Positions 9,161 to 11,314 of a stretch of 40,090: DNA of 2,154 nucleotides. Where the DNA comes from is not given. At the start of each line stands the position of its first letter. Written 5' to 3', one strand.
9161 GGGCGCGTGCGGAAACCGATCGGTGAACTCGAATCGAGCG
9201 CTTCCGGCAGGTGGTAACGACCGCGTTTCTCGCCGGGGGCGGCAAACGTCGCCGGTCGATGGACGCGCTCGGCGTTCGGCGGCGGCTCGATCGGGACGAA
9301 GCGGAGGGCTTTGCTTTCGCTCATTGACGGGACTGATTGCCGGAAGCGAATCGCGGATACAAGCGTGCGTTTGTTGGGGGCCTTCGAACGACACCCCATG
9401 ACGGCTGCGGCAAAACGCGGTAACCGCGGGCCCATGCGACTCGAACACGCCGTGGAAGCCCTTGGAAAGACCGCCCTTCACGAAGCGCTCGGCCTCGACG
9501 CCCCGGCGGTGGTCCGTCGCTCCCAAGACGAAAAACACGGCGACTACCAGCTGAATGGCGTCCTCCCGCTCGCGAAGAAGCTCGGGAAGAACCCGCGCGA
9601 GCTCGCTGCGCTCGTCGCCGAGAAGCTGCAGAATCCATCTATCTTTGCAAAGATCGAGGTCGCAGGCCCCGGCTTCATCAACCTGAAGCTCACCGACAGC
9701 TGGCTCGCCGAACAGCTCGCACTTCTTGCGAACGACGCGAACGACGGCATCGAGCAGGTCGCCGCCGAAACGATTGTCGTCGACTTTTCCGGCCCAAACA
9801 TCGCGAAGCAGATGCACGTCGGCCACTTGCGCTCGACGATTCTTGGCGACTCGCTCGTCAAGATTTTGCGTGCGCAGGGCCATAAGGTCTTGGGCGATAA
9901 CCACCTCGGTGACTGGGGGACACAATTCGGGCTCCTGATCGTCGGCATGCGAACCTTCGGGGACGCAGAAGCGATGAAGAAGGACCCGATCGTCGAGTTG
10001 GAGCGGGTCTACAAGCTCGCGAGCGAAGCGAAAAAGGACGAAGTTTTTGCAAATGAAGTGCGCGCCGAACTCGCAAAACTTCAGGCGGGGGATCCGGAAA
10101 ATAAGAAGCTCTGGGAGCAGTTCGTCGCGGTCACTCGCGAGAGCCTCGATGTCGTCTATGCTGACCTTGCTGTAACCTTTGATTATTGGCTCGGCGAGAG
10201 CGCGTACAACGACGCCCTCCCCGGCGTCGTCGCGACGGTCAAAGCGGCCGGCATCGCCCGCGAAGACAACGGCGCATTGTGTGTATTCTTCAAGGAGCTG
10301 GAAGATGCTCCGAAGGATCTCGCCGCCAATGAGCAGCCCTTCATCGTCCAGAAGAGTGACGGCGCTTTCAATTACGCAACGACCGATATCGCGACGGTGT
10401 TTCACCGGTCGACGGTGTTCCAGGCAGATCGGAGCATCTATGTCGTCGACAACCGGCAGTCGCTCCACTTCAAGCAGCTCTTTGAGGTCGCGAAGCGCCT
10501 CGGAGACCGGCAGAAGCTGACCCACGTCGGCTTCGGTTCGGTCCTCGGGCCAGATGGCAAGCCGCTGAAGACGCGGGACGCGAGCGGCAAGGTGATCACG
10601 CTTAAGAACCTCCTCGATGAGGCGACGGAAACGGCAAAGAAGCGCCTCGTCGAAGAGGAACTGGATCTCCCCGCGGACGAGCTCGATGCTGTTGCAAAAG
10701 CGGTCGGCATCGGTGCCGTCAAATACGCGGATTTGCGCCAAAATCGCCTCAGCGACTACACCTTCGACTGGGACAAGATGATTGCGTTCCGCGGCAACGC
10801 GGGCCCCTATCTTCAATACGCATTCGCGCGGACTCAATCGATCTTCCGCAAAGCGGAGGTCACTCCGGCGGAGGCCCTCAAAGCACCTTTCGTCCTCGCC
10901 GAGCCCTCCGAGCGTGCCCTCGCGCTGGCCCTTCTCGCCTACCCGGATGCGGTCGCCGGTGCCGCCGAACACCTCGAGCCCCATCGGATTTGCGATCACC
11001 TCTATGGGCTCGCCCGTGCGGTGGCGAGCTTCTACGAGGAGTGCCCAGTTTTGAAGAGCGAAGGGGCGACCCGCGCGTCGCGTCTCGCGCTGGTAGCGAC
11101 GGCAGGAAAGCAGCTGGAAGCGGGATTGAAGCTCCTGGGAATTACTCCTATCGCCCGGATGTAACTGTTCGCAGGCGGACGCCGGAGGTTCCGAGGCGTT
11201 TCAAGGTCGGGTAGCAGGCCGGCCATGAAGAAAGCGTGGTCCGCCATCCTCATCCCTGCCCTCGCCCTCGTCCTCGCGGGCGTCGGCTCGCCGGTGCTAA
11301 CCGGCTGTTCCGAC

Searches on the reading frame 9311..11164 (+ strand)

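Call 58: search_protein_families(library=pfam, proteins=[window:9311-11164:+], max_evalue=0.00001)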
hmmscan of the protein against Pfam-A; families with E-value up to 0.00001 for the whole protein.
window:9311-11164:+ (617 aa): 3 families
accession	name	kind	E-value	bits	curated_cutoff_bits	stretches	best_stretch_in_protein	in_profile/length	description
PF00750.26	tRNA-synt_1d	-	4.1e-106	355.3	23.3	1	138-487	5-349/349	tRNA synthetases class I (R), catalytic domain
PF05746.21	DALR_1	-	5.6e-33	113.9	22.3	1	501-617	1-117/117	DALR anticodon binding domain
PF03485.21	Arg_tRNA_synt_N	-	9.6e-23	81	21.5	1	54-127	9-85/85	Arginyl tRNA synthetase N terminal domain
